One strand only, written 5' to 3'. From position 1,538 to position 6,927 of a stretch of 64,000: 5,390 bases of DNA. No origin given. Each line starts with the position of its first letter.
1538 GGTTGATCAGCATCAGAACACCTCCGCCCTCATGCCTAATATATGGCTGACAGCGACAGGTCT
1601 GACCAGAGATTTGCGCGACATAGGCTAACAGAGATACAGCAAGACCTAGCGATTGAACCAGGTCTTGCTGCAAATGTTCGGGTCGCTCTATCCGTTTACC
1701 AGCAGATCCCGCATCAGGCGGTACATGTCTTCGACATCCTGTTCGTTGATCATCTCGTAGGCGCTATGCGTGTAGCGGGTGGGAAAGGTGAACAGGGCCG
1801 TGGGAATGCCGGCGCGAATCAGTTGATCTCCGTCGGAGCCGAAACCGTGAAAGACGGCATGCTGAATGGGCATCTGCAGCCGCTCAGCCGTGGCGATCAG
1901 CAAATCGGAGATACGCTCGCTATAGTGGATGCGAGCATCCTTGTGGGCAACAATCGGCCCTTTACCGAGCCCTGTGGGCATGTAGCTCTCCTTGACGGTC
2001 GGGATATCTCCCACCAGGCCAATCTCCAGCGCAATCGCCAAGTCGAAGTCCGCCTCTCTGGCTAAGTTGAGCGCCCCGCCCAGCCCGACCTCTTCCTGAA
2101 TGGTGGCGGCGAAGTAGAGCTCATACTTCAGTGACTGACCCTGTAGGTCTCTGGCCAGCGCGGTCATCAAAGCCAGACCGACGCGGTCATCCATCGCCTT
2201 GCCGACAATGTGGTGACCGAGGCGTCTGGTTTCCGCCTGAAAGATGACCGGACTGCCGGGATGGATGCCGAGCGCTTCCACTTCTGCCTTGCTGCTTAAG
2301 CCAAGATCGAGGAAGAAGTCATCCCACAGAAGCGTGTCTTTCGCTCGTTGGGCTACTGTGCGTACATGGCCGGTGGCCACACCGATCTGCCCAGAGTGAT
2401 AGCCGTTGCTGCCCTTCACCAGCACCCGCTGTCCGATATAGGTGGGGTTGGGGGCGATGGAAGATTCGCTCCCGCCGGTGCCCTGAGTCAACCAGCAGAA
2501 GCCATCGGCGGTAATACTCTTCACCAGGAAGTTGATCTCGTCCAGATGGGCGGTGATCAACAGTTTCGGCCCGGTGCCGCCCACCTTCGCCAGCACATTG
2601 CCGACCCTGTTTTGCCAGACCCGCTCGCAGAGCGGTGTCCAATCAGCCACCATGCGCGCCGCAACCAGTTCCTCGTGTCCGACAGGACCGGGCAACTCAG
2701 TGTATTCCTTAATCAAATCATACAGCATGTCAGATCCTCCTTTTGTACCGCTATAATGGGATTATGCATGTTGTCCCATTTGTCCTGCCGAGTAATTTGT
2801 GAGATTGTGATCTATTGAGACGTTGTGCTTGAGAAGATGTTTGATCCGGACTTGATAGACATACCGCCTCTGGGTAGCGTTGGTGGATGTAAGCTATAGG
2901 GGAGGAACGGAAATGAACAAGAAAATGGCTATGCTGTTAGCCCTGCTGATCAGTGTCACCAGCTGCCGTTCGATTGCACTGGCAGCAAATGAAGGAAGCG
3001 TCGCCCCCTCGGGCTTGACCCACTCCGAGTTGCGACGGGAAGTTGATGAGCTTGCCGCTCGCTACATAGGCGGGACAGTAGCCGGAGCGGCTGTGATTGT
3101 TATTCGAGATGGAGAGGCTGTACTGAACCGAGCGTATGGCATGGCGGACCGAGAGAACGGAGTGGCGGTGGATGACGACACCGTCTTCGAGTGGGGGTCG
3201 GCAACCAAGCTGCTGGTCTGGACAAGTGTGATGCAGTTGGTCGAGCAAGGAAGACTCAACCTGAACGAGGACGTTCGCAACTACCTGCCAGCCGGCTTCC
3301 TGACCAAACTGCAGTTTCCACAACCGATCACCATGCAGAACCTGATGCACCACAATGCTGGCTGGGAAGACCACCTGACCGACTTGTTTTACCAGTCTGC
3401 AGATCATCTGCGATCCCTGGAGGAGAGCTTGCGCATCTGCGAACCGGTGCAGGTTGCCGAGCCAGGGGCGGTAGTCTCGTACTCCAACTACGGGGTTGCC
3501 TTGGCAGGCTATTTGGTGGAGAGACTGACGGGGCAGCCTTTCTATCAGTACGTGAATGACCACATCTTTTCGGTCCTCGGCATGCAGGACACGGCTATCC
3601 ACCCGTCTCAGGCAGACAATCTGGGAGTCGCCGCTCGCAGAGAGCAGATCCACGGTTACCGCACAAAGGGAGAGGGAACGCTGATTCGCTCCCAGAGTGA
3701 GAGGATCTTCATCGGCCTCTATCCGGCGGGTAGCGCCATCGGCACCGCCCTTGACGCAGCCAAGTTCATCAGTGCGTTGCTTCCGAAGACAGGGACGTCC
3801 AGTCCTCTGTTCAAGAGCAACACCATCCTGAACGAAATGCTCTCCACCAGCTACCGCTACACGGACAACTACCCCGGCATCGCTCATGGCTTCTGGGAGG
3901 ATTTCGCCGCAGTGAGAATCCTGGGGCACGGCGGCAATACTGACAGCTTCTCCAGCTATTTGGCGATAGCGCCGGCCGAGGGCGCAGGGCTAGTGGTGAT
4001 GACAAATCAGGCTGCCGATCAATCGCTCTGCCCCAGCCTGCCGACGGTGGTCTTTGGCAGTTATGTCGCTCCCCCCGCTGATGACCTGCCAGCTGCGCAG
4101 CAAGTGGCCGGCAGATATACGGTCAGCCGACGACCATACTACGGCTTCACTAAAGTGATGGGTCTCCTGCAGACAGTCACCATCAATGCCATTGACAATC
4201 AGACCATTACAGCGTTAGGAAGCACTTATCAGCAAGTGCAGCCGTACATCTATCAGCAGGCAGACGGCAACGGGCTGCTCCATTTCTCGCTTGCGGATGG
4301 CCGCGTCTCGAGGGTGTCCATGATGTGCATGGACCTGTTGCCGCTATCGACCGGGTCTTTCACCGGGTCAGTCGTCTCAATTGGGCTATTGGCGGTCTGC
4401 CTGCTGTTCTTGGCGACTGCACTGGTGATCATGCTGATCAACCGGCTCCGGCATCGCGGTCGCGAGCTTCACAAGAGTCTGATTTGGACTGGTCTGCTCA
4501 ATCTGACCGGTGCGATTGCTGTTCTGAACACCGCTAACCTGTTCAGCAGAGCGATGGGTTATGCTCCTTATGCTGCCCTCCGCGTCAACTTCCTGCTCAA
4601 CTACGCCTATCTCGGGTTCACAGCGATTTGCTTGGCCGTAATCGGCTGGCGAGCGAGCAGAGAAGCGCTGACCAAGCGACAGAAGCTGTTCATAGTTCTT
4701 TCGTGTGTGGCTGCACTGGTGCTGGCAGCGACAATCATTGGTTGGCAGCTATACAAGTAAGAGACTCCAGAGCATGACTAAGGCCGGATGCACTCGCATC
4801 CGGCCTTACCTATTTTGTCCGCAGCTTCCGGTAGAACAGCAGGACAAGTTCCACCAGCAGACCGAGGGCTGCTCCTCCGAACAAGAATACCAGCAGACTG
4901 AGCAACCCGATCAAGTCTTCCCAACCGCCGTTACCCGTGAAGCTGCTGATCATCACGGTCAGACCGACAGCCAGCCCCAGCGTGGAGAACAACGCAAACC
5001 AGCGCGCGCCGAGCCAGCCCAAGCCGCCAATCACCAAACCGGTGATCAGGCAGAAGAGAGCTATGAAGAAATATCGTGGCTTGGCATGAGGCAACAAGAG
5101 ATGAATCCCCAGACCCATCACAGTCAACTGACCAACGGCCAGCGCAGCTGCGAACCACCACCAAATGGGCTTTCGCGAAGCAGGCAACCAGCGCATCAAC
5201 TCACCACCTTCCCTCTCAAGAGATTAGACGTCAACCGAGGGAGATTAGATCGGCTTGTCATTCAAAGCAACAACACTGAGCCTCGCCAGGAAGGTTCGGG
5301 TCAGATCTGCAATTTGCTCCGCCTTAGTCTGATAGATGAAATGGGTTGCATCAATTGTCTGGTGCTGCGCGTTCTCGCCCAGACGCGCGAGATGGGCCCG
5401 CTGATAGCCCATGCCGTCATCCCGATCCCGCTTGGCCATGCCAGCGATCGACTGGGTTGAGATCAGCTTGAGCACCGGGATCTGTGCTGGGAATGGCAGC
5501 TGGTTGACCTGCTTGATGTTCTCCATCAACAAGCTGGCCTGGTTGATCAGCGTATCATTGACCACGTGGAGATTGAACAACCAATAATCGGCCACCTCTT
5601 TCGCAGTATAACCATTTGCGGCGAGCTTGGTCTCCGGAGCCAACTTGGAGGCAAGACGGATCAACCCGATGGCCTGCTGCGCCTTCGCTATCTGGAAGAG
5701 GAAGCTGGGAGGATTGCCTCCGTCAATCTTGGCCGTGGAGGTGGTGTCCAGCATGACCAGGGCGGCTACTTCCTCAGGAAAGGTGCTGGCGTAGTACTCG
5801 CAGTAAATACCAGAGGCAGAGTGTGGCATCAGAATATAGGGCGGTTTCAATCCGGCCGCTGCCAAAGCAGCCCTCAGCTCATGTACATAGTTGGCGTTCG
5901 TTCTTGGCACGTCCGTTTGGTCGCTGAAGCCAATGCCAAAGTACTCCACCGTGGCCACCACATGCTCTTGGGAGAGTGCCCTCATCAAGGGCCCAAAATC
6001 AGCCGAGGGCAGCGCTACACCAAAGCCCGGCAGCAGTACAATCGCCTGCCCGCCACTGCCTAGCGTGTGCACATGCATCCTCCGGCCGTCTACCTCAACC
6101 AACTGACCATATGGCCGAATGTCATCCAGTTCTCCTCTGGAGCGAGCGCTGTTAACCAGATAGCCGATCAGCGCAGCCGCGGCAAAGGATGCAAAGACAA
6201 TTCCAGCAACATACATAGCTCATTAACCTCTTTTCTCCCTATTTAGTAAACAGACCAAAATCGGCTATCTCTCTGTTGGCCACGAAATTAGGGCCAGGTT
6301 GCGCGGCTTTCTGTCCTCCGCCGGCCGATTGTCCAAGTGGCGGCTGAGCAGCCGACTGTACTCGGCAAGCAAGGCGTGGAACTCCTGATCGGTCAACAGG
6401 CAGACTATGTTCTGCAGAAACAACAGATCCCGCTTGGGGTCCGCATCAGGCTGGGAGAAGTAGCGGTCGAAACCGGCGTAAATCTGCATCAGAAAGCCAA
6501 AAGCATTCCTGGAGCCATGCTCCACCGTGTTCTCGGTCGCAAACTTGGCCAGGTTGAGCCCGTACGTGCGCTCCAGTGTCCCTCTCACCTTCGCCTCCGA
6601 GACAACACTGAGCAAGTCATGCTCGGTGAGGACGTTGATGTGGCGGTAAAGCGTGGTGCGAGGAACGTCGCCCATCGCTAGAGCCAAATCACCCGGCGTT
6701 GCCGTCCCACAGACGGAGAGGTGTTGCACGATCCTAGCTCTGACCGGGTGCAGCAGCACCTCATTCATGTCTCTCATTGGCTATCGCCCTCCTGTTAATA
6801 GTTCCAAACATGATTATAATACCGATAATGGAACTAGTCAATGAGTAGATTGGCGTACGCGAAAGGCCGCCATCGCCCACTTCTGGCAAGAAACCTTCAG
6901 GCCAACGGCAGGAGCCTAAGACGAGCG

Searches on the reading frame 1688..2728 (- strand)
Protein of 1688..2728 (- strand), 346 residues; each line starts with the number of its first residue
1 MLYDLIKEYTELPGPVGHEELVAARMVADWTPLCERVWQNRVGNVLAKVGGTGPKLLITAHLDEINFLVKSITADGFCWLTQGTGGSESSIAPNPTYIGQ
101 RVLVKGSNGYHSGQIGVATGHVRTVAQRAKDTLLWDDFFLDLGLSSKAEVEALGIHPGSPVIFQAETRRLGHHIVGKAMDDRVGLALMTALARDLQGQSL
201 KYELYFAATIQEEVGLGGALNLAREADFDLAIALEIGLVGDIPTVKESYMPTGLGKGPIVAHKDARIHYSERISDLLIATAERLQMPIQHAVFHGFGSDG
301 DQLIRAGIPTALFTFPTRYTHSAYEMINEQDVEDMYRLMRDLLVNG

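Call 29: search_protein_families(library=pfam, proteins=[window:1688-2728:-], max_evalue=0.00001)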
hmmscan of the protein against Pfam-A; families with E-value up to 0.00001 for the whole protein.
window:1688-2728:- (346 aa): 3 families
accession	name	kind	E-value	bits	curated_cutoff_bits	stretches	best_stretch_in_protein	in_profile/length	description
PF05343.19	Peptidase_M42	-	2.6e-73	247.1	23.2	1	43-338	1-292/292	M42 glutamyl aminopeptidase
PF04389.22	Peptidase_M28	-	5.2e-08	33.3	21.3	1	178-331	30-178/193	Peptidase family M28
PF01546.33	Peptidase_M20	-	7.6e-07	29.7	24.6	1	179-343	34-204/206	Peptidase family M20/M25/M40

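Call 53: find_encoding_contigs(protein=window:1688-2728:-, flank=10000, max_places=3)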
Protein window:1688-2728:- (346 aa): 3 contigs read that carry it; 2 places shown.
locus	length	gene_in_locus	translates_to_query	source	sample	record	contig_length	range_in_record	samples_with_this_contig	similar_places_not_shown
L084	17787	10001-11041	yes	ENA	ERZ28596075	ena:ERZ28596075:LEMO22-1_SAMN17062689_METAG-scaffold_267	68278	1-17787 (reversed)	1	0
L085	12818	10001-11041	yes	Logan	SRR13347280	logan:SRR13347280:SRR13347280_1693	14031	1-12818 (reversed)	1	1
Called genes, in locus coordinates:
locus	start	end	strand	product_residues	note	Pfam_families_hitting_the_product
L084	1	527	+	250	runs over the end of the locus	PF14512:TM1586_NiRdase, PF00881:Nitroreductase (faint)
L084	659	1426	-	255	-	PF01261:AP_endonuc_2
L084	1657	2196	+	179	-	PF13302:Acetyltransf_3, PF00583:Acetyltransf_1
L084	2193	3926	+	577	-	-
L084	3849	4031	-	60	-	-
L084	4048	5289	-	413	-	PF05195:AMP_N, PF00557:Peptidase_M24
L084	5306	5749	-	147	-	PF10882:bPH_5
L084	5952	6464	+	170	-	PF12840:HTH_20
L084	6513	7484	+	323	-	PF00561:Abhydrolase_1 (weak), PF12697:Abhydrolase_6 (weak)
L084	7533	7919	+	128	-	-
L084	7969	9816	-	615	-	PF00144:Beta-lactamase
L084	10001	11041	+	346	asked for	PF05343:Peptidase_M42, PF04389:Peptidase_M28 (weak), PF01546:Peptidase_M20 (weak)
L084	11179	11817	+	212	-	-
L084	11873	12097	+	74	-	PF10006:DUF2249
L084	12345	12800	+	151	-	-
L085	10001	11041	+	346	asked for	PF05343:Peptidase_M42, PF04389:Peptidase_M28 (weak), PF01546:Peptidase_M20 (weak)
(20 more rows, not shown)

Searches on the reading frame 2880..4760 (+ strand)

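Call 29: search_protein_families(library=pfam, proteins=[window:2880-4760:+], max_evalue=0.00001)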
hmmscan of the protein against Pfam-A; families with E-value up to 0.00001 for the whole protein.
window:2880-4760:+ (626 aa): 1 family
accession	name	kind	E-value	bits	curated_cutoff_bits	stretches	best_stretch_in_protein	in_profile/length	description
PF00144.29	Beta-lactamase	-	2.3e-56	191.8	27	1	64-379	10-312/329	Beta-lactamase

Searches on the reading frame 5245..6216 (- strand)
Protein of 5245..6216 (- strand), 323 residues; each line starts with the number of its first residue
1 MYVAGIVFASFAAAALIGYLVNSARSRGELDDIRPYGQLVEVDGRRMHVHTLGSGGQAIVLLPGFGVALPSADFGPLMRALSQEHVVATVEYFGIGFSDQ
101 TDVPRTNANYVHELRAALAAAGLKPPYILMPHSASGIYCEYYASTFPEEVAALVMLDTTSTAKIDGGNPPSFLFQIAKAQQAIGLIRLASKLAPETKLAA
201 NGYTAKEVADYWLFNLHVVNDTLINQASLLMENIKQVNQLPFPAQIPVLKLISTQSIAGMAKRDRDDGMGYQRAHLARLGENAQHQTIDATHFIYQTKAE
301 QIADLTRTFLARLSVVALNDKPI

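Call 29: search_protein_families(library=pfam, proteins=[window:5245-6216:-], max_evalue=0.00001)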
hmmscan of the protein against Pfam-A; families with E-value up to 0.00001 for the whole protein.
window:5245-6216:- (323 aa): 2 families
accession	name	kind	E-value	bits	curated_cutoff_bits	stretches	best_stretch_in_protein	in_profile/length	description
PF00561.26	Abhydrolase_1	-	1.8e-06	28.3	25.8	1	58-161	2-112/245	alpha/beta hydrolase fold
PF12697.13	Abhydrolase_6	-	4.8e-06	27.8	26.3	1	59-304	1-216/217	Alpha/beta hydrolase family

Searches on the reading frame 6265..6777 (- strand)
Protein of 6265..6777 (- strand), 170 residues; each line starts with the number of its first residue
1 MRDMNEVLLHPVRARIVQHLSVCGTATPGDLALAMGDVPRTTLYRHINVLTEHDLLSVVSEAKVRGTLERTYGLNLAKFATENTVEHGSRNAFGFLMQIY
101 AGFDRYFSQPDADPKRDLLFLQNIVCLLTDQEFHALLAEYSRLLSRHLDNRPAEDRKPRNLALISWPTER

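Call 29: search_protein_families(library=pfam, proteins=[window:6265-6777:-], max_evalue=0.00001)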
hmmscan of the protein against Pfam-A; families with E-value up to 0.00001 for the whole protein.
window:6265-6777:- (170 aa): 1 family
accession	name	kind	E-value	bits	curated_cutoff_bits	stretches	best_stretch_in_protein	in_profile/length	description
PF12840.13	HTH_20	-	1.7e-12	47.6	27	1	8-59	1-51/51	Helix-turn-helix domain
